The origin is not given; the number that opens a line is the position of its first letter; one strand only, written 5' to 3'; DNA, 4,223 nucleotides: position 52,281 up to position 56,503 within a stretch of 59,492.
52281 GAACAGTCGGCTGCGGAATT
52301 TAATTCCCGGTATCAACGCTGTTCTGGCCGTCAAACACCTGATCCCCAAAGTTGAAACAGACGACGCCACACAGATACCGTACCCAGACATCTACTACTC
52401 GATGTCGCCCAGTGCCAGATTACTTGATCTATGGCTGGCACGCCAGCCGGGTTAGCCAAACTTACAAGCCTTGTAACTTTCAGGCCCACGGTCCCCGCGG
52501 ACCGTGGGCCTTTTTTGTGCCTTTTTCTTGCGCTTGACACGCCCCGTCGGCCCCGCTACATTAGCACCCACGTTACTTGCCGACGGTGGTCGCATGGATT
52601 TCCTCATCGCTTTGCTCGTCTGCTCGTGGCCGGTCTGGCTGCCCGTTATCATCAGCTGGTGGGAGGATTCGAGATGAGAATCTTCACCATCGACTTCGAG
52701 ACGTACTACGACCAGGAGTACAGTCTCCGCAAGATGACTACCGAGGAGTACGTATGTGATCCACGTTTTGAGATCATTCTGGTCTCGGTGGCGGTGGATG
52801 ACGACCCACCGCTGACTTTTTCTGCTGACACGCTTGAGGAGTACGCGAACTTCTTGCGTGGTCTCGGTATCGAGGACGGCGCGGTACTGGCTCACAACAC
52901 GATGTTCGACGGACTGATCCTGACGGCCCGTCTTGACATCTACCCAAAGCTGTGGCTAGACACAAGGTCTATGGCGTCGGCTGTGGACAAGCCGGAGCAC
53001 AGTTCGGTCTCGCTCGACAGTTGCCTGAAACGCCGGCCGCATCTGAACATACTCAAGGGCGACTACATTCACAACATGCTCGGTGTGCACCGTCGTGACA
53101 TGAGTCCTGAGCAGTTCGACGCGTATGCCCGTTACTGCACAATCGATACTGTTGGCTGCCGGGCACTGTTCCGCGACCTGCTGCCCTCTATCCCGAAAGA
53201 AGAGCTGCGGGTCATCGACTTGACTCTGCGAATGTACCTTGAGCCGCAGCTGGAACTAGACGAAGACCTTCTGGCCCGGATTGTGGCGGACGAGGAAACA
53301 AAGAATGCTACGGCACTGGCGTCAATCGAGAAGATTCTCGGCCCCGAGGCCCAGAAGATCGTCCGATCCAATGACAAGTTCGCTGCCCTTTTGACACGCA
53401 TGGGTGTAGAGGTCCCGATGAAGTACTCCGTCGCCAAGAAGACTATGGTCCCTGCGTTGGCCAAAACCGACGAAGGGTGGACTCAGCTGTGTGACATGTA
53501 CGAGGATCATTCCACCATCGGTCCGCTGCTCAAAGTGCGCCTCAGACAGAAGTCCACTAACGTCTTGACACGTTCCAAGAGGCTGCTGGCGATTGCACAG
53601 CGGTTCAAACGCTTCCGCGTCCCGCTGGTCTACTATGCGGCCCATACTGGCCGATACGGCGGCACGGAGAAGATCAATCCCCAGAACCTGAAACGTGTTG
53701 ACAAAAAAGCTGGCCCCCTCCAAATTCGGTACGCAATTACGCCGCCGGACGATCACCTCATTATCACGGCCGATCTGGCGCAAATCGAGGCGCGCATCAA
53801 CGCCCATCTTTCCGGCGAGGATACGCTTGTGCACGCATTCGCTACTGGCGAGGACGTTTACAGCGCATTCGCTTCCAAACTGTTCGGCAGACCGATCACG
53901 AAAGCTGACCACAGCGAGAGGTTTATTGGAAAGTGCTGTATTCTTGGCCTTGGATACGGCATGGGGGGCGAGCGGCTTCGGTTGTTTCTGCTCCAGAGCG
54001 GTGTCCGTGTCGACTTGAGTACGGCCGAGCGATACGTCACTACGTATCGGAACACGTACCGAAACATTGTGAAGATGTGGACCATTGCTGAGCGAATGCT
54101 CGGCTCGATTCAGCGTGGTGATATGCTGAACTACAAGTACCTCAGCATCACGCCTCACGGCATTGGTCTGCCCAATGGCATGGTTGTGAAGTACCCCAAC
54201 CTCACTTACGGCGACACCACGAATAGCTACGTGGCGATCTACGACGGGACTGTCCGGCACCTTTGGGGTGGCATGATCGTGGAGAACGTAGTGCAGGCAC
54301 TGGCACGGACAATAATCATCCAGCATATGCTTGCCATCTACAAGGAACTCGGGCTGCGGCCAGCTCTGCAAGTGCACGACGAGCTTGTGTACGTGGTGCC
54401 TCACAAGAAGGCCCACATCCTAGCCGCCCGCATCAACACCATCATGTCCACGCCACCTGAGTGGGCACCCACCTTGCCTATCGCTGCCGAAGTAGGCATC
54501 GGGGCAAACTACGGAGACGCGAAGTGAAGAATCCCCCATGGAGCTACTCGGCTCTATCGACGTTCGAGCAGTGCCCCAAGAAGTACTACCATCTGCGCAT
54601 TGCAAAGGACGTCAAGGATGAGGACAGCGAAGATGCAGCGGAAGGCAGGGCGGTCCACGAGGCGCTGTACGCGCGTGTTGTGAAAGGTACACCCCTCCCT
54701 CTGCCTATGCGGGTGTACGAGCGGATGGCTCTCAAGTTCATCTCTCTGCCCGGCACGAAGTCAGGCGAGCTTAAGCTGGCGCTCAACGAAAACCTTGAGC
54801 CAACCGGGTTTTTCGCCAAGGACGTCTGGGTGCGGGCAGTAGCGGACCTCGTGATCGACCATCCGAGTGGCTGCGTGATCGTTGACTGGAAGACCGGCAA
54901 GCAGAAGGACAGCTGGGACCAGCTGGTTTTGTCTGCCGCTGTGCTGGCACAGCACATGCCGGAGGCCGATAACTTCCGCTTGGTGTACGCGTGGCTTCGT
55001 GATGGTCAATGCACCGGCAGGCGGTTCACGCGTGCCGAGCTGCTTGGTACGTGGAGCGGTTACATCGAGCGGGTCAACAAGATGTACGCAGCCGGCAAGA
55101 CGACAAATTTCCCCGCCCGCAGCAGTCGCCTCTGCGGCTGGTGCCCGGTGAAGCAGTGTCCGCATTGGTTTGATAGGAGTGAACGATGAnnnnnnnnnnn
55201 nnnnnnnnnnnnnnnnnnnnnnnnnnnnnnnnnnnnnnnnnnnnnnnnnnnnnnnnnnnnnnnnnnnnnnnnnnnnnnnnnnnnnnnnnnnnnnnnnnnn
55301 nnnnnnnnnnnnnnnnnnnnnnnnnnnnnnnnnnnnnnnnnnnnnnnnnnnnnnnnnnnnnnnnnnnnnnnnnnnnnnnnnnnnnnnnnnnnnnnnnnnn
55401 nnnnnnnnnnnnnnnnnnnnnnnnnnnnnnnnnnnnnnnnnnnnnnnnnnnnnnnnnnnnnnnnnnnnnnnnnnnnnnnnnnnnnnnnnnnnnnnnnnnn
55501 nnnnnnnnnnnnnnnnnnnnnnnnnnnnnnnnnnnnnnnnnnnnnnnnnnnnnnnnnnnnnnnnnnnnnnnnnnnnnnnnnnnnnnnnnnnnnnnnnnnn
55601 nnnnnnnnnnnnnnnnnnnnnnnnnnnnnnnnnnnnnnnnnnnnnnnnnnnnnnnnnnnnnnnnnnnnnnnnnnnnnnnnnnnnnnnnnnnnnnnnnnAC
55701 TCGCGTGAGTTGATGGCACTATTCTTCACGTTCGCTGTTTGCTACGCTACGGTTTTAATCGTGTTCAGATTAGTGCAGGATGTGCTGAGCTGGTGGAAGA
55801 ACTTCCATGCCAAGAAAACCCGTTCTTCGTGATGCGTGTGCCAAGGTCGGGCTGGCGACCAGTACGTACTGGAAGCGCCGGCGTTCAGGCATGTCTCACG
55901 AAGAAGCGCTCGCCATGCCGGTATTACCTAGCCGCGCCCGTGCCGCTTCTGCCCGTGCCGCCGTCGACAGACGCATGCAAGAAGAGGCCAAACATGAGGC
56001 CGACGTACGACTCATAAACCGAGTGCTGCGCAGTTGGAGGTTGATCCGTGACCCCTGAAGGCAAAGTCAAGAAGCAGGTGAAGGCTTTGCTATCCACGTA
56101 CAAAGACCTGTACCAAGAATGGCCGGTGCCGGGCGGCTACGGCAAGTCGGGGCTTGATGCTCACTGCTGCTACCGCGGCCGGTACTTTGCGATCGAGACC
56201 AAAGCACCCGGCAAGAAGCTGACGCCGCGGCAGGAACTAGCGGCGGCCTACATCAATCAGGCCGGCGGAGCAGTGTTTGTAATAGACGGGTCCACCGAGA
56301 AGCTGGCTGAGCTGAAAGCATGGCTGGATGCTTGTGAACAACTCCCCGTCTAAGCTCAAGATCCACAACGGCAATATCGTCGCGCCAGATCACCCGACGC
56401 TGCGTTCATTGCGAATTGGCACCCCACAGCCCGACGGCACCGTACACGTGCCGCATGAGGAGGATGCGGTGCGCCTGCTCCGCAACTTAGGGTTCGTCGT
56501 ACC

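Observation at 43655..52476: Seven copies of a perfect palindrome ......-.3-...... confined to the 9-kb early/replication block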

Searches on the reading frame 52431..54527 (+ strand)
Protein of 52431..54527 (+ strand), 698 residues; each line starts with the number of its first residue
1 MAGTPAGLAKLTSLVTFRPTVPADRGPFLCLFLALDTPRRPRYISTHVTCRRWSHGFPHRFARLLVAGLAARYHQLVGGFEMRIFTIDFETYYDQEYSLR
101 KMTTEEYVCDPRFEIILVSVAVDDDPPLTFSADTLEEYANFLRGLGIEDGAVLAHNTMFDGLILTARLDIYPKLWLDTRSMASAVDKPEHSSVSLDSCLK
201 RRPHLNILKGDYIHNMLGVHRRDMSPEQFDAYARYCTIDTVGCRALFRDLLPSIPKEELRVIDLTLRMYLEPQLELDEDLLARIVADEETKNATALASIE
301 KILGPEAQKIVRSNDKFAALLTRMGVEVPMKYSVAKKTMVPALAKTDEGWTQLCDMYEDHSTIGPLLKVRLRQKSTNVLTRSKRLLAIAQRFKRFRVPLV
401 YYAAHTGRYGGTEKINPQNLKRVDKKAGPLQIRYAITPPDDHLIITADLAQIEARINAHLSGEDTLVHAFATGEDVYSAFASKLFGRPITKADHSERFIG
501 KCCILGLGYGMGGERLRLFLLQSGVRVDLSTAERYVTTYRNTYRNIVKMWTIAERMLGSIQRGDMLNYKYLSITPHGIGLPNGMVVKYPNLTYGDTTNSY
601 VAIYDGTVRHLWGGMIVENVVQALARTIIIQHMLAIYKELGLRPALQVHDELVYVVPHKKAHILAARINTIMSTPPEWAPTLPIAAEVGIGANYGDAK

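Call 10: search_protein_families(library=phrogs, proteins=[window:52431-54527:+], max_evalue=0.001)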
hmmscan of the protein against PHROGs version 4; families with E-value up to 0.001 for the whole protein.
window:52431-54527:+ (698 aa): 6 families
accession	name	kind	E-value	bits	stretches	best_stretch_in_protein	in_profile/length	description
phrog_17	-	DNA, RNA and nucleotide metabolism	2.8e-75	255.2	1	81-697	669-1233/1445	DNA polymerase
phrog_10285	-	DNA, RNA and nucleotide metabolism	7.2e-31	108.4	1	422-690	34-314/321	DNA polymerase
phrog_7766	-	DNA, RNA and nucleotide metabolism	1.2e-21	78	1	535-687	11-176/186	DNA polymerase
phrog_2573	-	DNA, RNA and nucleotide metabolism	7.6e-09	36.2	1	440-696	15-276/336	DNA polymerase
phrog_5995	-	DNA, RNA and nucleotide metabolism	1.3e-05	25.9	1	645-696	117-177/236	DNA polymerase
phrog_38792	-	unknown function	0.00083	20.4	0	474-513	12-51/62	-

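Call 12: search_dna_similar(query=window:52431-54527:+, collection=phages, mode=protein, max_rows=30)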
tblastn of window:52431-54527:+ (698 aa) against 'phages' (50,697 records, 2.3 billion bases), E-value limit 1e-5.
Records with a match: 1669; places in all: 1671; records where one place covers at least 80% of the query: 48.
Best place of each record, by identity: <60% 1669.
By first word of the organism name: Salmonella 304; Escherichia 243; Streptococcus 124; Gordonia 93; Staphylococcus 89; Bacteroides 87; Xanthomonas 58; Arthrobacter 53; Bacteriophage 40; Clostridium 38; and 92 more.
By host as written in the record: - 139; Escherichia coli 131; Salmonella enterica 70; Salmonella enterica subsp. enterica serovar Typhimurium 59; Gordonia terrae 3612 38; Staphylococcus aureus 34; Arthrobacter globiformis B-2979 33; Gordonia rubripertincta NRRL B-16540 33; and 540 more.
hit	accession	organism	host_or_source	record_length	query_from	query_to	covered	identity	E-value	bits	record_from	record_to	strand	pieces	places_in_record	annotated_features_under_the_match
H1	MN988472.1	Rhizobium phage RHph_TM3_14A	Rhizobium etli T3_14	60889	81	698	89%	33.4%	3e-87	305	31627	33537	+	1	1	DNA polymerase I protein | hypothetical protein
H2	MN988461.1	Rhizobium phage RHph_TM27A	Rhizobium phaseoli N831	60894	81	698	89%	33.4%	3e-87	305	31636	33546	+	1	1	DNA polymerase I protein | hypothetical protein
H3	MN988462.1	Rhizobium phage RHph_TM27B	Rhizobium phaseoli N831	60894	81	698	89%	33.4%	3e-87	305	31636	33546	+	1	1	DNA polymerase I protein | hypothetical protein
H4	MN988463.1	Rhizobium phage RHph_TM29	Rhizobium phaseoli N931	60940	81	698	89%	33.4%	3e-87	305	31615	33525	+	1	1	DNA polymerase I protein | hypothetical protein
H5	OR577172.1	Pseudomonas phage Rollin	Pseudomonas aeruginosa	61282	79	698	89%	30.8%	1e-69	254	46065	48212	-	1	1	hypothetical protein (x2)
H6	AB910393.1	Pseudomonas phage KPP25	Pseudomonas aeruginosa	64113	85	688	87%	31.3%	2e-68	250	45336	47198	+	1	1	putative DNA polymerase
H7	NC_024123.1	Pseudomonas phage KPP25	Pseudomonas aeruginosa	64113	85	688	87%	31.3%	2e-68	250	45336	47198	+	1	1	DNA polymerase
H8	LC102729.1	Pseudomonas phage phiR18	-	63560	85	688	87%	31.1%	1e-69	253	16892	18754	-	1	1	hypothetical protein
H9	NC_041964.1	Pseudomonas phage phiR18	-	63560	85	688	87%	31.1%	1e-69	253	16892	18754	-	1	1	DNA polymerase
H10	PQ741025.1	Pseudomonas phage CRPAP1904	Pseudomonas aeruginosa CRPA190 ...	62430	85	688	87%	31.1%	2e-69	253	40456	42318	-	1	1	DNA polymerase I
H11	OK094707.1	Pseudomonas phage YMC17/07/R4900a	Pseudomonas aeruginosa YMC17/07/R4900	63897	85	688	87%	30.9%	4e-68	249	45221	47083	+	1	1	putative DNA polymerase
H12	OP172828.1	Parabacteroides phage PM116P6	Parabacteroides merdae DA116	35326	81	686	87%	25.6%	9e-24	113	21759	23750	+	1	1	hypothetical protein (x2)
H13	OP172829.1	Parabacteroides phage PM116P7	Parabacteroides merdae DA116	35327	81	686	87%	25.6%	9e-24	113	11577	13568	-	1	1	hypothetical protein (x2)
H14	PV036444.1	Clostridium phage NatCom_42228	Clostridium sp. 003024715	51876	78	687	87%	25.4%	3e-23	112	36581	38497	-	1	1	DNA polymerase | hypothetical protein (x2)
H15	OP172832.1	Parabacteroides phage PM682P6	Parabacteroides merdae DA682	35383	81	686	87%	25.4%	8e-23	110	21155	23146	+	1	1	hypothetical protein (x2)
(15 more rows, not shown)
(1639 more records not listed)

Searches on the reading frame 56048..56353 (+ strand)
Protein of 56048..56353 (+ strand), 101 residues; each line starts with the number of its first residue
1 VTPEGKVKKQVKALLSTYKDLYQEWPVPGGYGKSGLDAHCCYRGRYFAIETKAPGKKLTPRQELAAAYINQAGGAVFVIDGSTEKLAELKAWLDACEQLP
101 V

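Call 10: search_protein_families(library=phrogs, proteins=[window:56048-56353:+], max_evalue=0.001)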
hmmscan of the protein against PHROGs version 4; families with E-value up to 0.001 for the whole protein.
window:56048-56353:+ (101 aa): 2 families
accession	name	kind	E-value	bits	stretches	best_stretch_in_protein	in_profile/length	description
phrog_93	-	DNA, RNA and nucleotide metabolism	2.3e-11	44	1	1-89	351-437/613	endonuclease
phrog_824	-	unknown function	9.2e-05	23.5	1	43-95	125-177/265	-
